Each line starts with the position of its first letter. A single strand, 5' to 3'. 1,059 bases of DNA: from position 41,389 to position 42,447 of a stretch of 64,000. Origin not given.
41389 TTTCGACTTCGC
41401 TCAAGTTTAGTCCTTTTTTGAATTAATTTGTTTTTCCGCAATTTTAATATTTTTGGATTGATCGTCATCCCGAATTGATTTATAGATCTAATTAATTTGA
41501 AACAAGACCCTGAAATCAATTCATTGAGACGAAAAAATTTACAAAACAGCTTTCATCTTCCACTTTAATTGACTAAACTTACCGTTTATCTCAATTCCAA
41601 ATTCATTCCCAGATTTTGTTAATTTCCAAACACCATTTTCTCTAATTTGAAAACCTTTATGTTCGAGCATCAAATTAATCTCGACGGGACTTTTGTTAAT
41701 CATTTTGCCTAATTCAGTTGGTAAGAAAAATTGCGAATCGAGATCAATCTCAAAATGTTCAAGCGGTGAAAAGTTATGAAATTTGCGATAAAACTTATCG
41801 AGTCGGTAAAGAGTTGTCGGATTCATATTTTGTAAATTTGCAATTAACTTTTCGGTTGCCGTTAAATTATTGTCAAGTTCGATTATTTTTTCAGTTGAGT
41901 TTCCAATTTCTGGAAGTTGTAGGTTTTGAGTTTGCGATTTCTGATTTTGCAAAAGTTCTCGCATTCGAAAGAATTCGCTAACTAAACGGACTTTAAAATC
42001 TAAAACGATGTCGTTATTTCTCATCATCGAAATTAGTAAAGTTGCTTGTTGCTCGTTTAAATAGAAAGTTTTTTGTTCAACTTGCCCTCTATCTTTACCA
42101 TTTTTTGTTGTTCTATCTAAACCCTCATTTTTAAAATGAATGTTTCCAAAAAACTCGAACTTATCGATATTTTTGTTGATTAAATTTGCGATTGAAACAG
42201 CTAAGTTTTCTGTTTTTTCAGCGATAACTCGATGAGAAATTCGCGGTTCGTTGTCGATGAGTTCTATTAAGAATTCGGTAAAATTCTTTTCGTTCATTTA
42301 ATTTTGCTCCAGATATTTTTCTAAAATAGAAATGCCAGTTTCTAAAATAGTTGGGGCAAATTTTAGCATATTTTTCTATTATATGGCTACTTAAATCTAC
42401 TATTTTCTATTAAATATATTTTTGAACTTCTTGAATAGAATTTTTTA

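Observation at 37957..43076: Tandem array of HTH + Rha/Bro-KilAC cassettes: conserved scaffolds, swapped specificity segments, no phage context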

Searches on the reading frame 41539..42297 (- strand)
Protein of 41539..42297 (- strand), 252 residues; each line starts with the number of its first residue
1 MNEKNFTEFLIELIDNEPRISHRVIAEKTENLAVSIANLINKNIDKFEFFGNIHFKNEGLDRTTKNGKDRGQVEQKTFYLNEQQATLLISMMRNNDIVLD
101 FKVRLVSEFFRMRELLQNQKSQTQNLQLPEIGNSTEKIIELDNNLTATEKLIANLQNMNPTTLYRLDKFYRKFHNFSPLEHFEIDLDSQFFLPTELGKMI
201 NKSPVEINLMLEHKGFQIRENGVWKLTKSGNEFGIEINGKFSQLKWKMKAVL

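Call 3: search_protein_families(library=pfam, proteins=[window:41539-42297:-], max_evalue=0.1)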
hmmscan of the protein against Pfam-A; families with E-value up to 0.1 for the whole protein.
window:41539-42297:- (252 aa): 1 family
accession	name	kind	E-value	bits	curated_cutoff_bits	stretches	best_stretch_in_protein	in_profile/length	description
PF09669.15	Phage_pRha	-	2e-10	41.5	29.9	1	21-114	2-91/91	Phage regulatory protein Rha (Phage_pRha)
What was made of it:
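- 41539..42297 (-): R1: Rha N-domain, helical linker and KilAC-like C-domain (252 aa). Pfam Phage_pRha E=2e-10 (call 3).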

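Call 6: search_protein_families(library=phrogs, proteins=[window:41539-42297:-], max_evalue=0.01)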
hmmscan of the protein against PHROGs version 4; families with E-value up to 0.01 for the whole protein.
window:41539-42297:- (252 aa): 3 families
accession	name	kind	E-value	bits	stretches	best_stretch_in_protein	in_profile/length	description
phrog_2657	-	transcription regulation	9.1e-19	68.7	1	13-143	17-141/243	transcriptional regulator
phrog_518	-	transcription regulation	5.4e-10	40.2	1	10-125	14-120/268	Rha-like transcriptional regulator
phrog_373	-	transcription regulation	1.8e-08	35.1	1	10-142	90-222/373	anti-repressor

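Call 10: find_homologous_proteins(query=window:41539-42297:-, max_evalue=0.001)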
Query window:41539-42297:- (252 aa): 128 proteins with E <= 0.001 among 1154 candidates; the best 120 are listed.
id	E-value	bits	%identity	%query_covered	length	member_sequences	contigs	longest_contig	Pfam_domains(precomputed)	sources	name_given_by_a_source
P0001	2.5e-147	507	93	99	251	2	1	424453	PF09669.16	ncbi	-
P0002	2.3e-116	405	79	99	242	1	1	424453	PF09669.16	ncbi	-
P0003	6.5e-114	397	76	96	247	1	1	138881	PF09669.16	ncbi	-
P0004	1.2e-107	377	73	96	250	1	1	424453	PF09669.16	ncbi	-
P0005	3.6e-107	375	73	96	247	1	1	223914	PF09669.16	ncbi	-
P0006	6.7e-106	371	73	96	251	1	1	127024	PF09669.16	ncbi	-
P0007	7.9e-103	361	71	96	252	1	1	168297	PF09669.16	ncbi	-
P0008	6.0e-101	355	71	98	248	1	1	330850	PF09669.16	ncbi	-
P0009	9.1e-98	345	67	99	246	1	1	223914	PF09669.16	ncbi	-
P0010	9.1e-96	338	67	96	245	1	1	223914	PF09669.16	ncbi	-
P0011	1.8e-95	337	67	98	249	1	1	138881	PF09669.16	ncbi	-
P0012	1.5e-94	334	67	99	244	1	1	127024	PF09669.16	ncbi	-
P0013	2.6e-91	323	64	96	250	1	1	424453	PF09669.16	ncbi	-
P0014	1.8e-90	321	64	96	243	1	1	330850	PF09669.16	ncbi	-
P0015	1.5e-89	318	65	98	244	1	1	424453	PF09669.16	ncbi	-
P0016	5.7e-88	313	69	83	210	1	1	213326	PF09669.16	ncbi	-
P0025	1.6e-61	226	68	61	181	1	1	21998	PF04383.20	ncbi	-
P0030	6.5e-60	221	74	53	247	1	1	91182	PF02498.23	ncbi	-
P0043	2.2e-56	209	46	98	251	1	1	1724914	PF09669.16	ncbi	-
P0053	1.5e-54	203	47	99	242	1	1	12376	PF09669.16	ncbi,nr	ncbi:putative phage-encoded protein [Thiovulum sp. ES]|nr:putative phage-encoded protein [Thiovulum 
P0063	5.1e-50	188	43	96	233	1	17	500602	PF09669.16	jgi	jgi:phage regulator Rha-like protein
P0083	1.2e-38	151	38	89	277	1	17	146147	PF09669.16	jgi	jgi:phage regulator Rha-like protein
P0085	3.5e-38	150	40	93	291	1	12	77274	PF09669.16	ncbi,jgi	jgi:phage regulator Rha-like protein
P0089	9.6e-36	142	42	92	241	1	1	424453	PF08346.18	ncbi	-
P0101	1.6e-25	108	57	46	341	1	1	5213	PF13395.13,PF09669.16,PF14279.13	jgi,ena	-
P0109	5.3e-22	97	53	43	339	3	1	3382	PF13395.13,PF09669.16,PF14279.13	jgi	jgi:phage regulator Rha-like protein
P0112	3.0e-21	94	49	46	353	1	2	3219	PF13395.13,PF09669.16,PF01844.30,PF14279.13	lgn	-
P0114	3.5e-20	91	39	63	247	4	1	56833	PF04383.20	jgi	jgi:predicted transcriptional regulator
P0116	6.0e-20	90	61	28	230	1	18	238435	PF02498.23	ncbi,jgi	jgi:prophage antirepressor-like protein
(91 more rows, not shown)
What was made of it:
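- Close Rha-domain relatives are fused to HNH nucleases in metagenomes (P0101, P0109, P0112; call 10).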

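Call 11: find_encoding_contigs(protein=P0001, flank=10000, max_places=4)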
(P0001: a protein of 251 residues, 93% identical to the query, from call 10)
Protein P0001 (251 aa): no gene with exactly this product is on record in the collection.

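Call 12: list_cluster_members(proteins=[P0001, P0003, P0005, P0006, P0007, P0008, P0016, P0025, P0030, P0043])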
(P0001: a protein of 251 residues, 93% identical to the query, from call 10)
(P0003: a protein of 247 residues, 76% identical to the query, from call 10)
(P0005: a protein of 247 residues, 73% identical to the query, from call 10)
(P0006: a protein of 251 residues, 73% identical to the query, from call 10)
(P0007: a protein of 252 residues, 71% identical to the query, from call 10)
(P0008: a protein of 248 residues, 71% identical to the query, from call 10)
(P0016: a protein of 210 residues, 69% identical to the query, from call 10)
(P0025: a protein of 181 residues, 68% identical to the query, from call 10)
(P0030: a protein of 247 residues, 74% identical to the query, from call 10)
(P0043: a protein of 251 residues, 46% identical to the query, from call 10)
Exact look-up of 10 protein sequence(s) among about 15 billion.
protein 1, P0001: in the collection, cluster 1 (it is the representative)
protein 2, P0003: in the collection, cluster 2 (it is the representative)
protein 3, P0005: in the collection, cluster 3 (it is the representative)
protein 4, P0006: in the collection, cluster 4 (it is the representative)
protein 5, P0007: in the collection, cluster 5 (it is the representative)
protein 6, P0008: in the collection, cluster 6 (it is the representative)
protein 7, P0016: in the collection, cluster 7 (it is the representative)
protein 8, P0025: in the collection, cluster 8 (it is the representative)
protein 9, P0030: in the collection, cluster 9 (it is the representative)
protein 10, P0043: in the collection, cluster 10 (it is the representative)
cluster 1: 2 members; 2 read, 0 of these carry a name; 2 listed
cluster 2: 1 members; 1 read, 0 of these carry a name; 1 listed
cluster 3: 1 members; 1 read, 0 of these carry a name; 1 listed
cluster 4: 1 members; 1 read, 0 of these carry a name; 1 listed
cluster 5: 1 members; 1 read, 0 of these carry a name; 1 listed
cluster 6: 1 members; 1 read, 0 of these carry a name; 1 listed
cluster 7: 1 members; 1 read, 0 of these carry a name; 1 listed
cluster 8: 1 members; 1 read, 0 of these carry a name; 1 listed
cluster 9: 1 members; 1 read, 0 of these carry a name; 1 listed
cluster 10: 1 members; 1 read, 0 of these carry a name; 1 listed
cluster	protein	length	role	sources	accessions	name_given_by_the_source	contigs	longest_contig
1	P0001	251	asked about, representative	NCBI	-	-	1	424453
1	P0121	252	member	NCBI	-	-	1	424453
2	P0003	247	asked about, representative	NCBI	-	-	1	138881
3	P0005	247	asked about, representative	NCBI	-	-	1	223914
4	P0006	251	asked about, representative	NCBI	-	-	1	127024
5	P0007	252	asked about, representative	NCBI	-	-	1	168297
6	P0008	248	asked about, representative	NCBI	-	-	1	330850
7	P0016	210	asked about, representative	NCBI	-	-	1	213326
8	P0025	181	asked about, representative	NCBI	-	-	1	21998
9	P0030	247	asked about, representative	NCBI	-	-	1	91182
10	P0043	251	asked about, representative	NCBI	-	-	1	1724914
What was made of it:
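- Tried and rejected: It gave no names or accessions (call 12).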

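Call 14: find_related_loci(query=A1, collection=genome_contigs, flank=10000)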
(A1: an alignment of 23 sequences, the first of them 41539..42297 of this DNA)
Query A1 (252 aa) in genome_contigs; peptide patterns used: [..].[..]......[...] (x = any residue, [..] = any of these).
40 stretches matched a pattern; 22 encode a relative of the query (tblastn E <= 1e-3); 21 distinct loci.
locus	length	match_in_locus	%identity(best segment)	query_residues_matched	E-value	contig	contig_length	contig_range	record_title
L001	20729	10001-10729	47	5-251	4e-65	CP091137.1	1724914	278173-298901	MAG: Candidatus Thiovulum stygium isolate 07-Movile_MetG_Ill chromosome, complete genome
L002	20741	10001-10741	46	5-252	9e-63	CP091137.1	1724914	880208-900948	MAG: Candidatus Thiovulum stygium isolate 07-Movile_MetG_Ill chromosome, complete genome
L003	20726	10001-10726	45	10-252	3e-62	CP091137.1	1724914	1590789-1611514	MAG: Candidatus Thiovulum stygium isolate 07-Movile_MetG_Ill chromosome, complete genome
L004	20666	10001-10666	47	11-252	4e-60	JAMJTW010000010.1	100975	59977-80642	MAG: Candidatus Thiovulum imperiosus isolate 1320229_bin10 NODE_25_length_100975_cov_579.816438, whole genome shotgun se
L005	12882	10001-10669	44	14-252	6e-56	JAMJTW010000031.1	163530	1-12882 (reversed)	MAG: Candidatus Thiovulum imperiosus isolate 1320229_bin10 NODE_6_length_163530_cov_1143.659431, whole genome shotgun se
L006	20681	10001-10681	40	5-251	2e-48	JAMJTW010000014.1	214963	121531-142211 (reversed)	MAG: Candidatus Thiovulum imperiosus isolate 1320229_bin10 NODE_2_length_214963_cov_1165.102445, whole genome shotgun se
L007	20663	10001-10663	43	10-252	7e-48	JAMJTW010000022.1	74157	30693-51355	MAG: Candidatus Thiovulum imperiosus isolate 1320229_bin10 NODE_41_length_74157_cov_818.015443, whole genome shotgun seq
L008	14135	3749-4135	46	117-252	2e-28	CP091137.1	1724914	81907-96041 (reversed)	MAG: Candidatus Thiovulum stygium isolate 07-Movile_MetG_Ill chromosome, complete genome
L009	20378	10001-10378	44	127-252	3e-26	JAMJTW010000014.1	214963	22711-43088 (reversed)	MAG: Candidatus Thiovulum imperiosus isolate 1320229_bin10 NODE_2_length_214963_cov_1165.102445, whole genome shotgun se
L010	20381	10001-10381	42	127-251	3e-24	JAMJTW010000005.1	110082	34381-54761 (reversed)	MAG: Candidatus Thiovulum imperiosus isolate 1320229_bin10 NODE_15_length_110082_cov_835.199173, whole genome shotgun se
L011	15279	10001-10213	59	182-252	6e-24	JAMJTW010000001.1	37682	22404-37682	MAG: Candidatus Thiovulum imperiosus isolate 1320229_bin10 NODE_113_length_37682_cov_1283.277383, whole genome shotgun s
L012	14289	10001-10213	61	182-252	3e-23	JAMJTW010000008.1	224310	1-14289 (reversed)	MAG: Candidatus Thiovulum imperiosus isolate 1320229_bin10 NODE_1_length_224310_cov_990.189183, whole genome shotgun seq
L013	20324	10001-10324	43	145-251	4e-23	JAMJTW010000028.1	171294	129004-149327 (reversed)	MAG: Candidatus Thiovulum imperiosus isolate 1320229_bin10 NODE_5_length_171294_cov_927.519043, whole genome shotgun seq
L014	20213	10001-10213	55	182-252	7e-22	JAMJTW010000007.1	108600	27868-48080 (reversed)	MAG: Candidatus Thiovulum imperiosus isolate 1320229_bin10 NODE_16_length_108600_cov_835.244870, whole genome shotgun se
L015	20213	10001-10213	59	182-252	9e-22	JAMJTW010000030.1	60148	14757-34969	MAG: Candidatus Thiovulum imperiosus isolate 1320229_bin10 NODE_65_length_60148_cov_878.198881, whole genome shotgun seq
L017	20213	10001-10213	54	182-252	9e-21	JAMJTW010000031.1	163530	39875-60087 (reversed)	MAG: Candidatus Thiovulum imperiosus isolate 1320229_bin10 NODE_6_length_163530_cov_1143.659431, whole genome shotgun se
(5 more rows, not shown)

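Call 16: search_protein_families(library=pfam, proteins=[P0083, P0085, P0053, P0116, P0114, P0089], max_evalue=10)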
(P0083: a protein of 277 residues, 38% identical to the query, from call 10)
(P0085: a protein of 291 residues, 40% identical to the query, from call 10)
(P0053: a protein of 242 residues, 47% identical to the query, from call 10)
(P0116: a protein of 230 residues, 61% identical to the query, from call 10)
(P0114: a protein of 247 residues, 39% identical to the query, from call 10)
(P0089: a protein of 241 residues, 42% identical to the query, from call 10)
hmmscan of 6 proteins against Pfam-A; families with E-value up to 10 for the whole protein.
P0083 (277 aa): 2 families
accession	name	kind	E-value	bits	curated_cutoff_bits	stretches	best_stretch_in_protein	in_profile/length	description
PF09669.15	Phage_pRha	-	8.4e-12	45.9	29.9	1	13-106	2-91/91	Phage regulatory protein Rha (Phage_pRha)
PF18349.7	PAZ_4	-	1.2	9.6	25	1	227-273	27-75/93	PAZ domain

P0085 (291 aa): 3 families
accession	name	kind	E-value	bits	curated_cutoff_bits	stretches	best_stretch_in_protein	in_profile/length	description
PF09669.15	Phage_pRha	-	1.2e-11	45.4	29.9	1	20-114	1-91/91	Phage regulatory protein Rha (Phage_pRha)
PF02179.21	BAG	-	0.016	16.1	23.4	1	119-164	19-63/78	BAG domain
PF01498.24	HTH_Tnp_Tc3_2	-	0.18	12.5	31.5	1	9-37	3-31/72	Transposase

P0053 (242 aa): 3 families
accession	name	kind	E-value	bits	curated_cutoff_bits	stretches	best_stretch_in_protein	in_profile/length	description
PF09669.15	Phage_pRha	-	1.3e-15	58.2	29.9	1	19-106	1-90/91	Phage regulatory protein Rha (Phage_pRha)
PF03374.19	ANT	-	0.0019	18.9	25.3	1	176-214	24-63/108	Phage antirepressor protein KilAC domain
PF19970.4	VMAP-M9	-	0.12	13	27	1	28-134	17-121/135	vWA-MoxR associated protein middle region (VMAP-M) 9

P0116 (230 aa): 1 family
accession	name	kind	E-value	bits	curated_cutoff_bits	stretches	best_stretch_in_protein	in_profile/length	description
PF02498.22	Bro-N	-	1.6e-19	70.8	25.6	1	13-102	2-96/96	BRO family, N-terminal domain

P0114 (247 aa): 4 families
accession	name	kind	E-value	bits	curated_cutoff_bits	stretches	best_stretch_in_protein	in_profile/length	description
PF04383.19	KilA-N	-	2.9e-20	72.5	23.8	1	24-117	17-105/107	KilA-N domain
PF05504.16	Spore_GerAC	-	0.067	13.8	23.6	1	4-90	59-147/167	Spore germination B3/ GerAC like, C-terminal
PF24185.1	DUF7413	-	0.092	13.5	27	1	48-83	92-127/128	Domain of unknown function (DUF7413)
PF03588.20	Leu_Phe_trans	-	0.14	12.1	22.7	1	53-127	41-118/171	Leucyl/phenylalanyl-tRNA protein transferase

P0089 (241 aa): 1 family
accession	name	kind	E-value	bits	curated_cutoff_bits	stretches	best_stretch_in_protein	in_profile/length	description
PF08346.17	AntA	-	5.6e-21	75.4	27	1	18-92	1-68/68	AntA/AntB antirepressor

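Call 23: predict_structure(alignment_id=A2)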
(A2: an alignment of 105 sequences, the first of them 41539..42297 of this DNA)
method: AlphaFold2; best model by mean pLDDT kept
length: 252 residues; sequences in the alignment: 105
mean_pLDDT: 85.7   pTM: 0.44
mean pLDDT of the five models: 85.7, 84.8, 84.6, 83.4, 82.2
residues with pLDDT >= 90: 171; 70-90: 41; 50-70: 22; < 50: 18
segments of 3 or more residues with pLDDT < 50: 1-7, 122-132
pLDDT, mean of each block of 10 residues (from residue 1): 47 90 94 94 96 82 54 78 96 93 92 81 43 68 89 93 95 94 93 96 97 97 94 91 93 91
secondary structure, 60 per line:
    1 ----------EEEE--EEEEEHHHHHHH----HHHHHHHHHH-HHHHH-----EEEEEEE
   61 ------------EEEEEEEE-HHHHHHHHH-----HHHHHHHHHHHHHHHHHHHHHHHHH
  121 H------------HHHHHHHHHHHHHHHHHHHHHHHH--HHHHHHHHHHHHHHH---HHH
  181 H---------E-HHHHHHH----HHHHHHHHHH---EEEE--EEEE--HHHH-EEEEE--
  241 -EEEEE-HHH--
elements in order: E11-14 E17-21 H22-28 H33-42 H44-48 E54-60 E73-80 H82-90 H96-121 H134-157 H160-174 H178-181 H193-199 H204-213 E217-220 E223-226 H229-232 E234-238 E242-246
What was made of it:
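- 41539..42297 (-): AlphaFold model pLDDT 85.7 (call 23).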

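Call 26: fold_search(model_id=the predicted structure, library=pdb)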
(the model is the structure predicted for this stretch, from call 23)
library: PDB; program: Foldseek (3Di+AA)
matches with E <= 10: 301; with E <= 0.001: 0
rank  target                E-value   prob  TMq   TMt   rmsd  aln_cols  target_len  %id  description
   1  4ev0_A                5.8e-02  0.33  0.12  0.14  16.2       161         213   12  Crystal Structure of Thermus thermophilus Catabolite Activator Protein (released 2012-06-20)
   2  4ev0_D                8.6e-02  0.20  0.12  0.14  19.8       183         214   11  Crystal Structure of Thermus thermophilus Catabolite Activator Protein (released 2012-06-20)
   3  6dt4_A                1.4e-01  0.18  0.12  0.14  21.8       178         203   13  1.8 Angstrom Resolution Crystal Structure of cAMP-Regulatory Protein from Yersinia pestis in Complex with cAMP (released 2018-06-27)
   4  22oz_F                1.4e-01  0.51  0.14  0.20   9.8        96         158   22  Structural insights into HpaR-mediated recognition of hrpX and hrpG in Xanthomonas campestris pv. campestris (released 2026-03-11)
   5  1g6n_B                1.6e-01  0.15  0.12  0.15  20.7       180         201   11  2.1 ANGSTROM STRUCTURE OF CAP-CAMP (released 2000-12-15)
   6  1i6x_A                1.7e-01  0.18  0.11  0.14  16.5       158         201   11  STRUCTURE OF A STAR MUTANT CRP-CAMP AT 2.2 A (released 2003-06-17)
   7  22oz_A                1.9e-01  0.41  0.13  0.19  11.9       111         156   18  Structural insights into HpaR-mediated recognition of hrpX and hrpG in Xanthomonas campestris pv. campestris (released 2026-03-11)
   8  3ryp_A                1.9e-01  0.16  0.11  0.13  16.5       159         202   13  Domain-domain flexibility leads to allostery within the camp receptor protein (CRP) (released 2012-05-02)
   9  3iwz_C                1.9e-01  0.16  0.12  0.14  20.1       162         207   10  The c-di-GMP Responsive Global Regulator CLP Links Cell-Cell Signaling to Virulence Gene Expression in Xanthomonas cam (released 2009-12-15)
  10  4hzf_B                2.0e-01  0.18  0.13  0.15  16.1       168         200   12  structure of the wild type Catabolite gene Activator Protein (released 2013-10-30)
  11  4r8h_B                2.0e-01  0.18  0.13  0.15  16.3       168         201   12  The role of protein-ligand contacts in allosteric regulation of the Escherichia coli Catabolite Activator Protein (released 2015-07-22)
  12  4i02_C                2.0e-01  0.15  0.12  0.15  21.9       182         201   10  structure of the mutant Catabolite gene activator protein V140A (released 2013-10-30)
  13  2oz6                  2.2e-01  0.18  0.13  0.15  20.0       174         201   11  Crystal Structure of Virulence Factor Regulator from Pseudomonas aeruginosa in complex with cAMP (released 2008-03-04)
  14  3iwz_A                2.2e-01  0.15  0.12  0.14  20.4       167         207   10  The c-di-GMP Responsive Global Regulator CLP Links Cell-Cell Signaling to Virulence Gene Expression in Xanthomonas cam (released 2009-12-15)
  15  3kcc_B                2.3e-01  0.18  0.12  0.15  16.1       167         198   12  Crystal structure of D138L mutant of Catabolite Gene Activator Protein (released 2009-11-17)
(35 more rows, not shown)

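Call 31: find_encoding_contigs(protein=P0002, flank=10000, max_places=3)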
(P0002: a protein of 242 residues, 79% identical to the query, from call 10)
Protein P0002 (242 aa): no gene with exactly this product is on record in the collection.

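Call 32: find_encoding_contigs(protein=P0005, flank=10000, max_places=3)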
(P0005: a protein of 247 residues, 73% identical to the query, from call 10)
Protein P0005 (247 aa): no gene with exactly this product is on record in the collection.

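Call 37: search_protein_families(library=padloc, proteins=[window:41539-42297:-], max_evalue=0.001)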
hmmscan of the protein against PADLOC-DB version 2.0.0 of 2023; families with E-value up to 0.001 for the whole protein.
window:41539-42297:- (252 aa): 1 family
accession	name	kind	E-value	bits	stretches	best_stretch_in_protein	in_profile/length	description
PDLC05067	PDC-S69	-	0.00096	16.9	0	189-236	78-125/289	-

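Call 42: find_related_loci(query=A1, collection=viral_contigs, flank=10000)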
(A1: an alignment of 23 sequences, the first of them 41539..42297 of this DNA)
Query A1 (252 aa) in viral_contigs; peptide patterns used: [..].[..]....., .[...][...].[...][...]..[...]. (x = any residue, [..] = any of these).
31 stretches matched a pattern, but none encodes a relative of the query by tblastn (E <= 1e-3).
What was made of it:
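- On Phage Xre(Cro-like)-antirepressor pair: No relatives in IMG/VR by the pattern scan (call 42).
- Tried and rejected: No relatives (call 42).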

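Call 43: find_encoding_contigs(protein=P0063, flank=8000, max_places=4)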
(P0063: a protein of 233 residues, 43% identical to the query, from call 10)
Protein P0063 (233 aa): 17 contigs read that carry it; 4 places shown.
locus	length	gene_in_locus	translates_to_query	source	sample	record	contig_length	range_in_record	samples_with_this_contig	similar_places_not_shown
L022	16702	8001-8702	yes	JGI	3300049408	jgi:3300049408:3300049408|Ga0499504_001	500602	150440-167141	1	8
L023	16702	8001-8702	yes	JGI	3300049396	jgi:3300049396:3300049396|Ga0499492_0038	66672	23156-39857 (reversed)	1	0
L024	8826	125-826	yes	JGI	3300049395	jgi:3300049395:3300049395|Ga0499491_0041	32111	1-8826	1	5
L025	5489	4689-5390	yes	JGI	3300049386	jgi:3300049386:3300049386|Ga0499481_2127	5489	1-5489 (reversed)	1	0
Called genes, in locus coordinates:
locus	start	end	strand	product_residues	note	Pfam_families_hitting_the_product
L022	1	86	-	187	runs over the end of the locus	-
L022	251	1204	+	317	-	PF03595:SLAC1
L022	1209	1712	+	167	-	PF03625:DUF302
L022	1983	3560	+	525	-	PF03485:Arg_tRNA_synt_N, PF00750:tRNA-synt_1d, PF01406:tRNA-synt_1e (faint), PF09334:tRNA-synt_1g (faint), PF00133:tRNA-synt_1 (weak), PF05746:DALR_1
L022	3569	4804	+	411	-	PF00171:Aldedh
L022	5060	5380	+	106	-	-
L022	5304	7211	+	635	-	PF01764:Lipase_3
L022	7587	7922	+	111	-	PF01381:HTH_3 (weak)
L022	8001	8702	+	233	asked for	PF09669:Phage_pRha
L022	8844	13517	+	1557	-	PF00270:DEAD, PF00271:Helicase_C, PF00580:UvrD-helicase, PF13604:AAA_30 (weak), PF13245:AAA_19, PF13361:UvrD_C, PF13361:UvrD_C, PF13538:UvrD_C_2, +4 more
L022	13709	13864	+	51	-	-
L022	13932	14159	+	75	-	PF01381:HTH_3 (weak), PF12844:HTH_19 (weak)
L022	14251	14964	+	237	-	PF04383:KilA-N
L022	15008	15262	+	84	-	PF01381:HTH_3 (faint)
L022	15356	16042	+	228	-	PF02498:Bro-N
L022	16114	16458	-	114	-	PF02452:PemK_toxin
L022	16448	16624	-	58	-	-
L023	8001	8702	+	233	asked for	PF09669:Phage_pRha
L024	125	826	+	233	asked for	PF09669:Phage_pRha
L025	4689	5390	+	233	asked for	PF09669:Phage_pRha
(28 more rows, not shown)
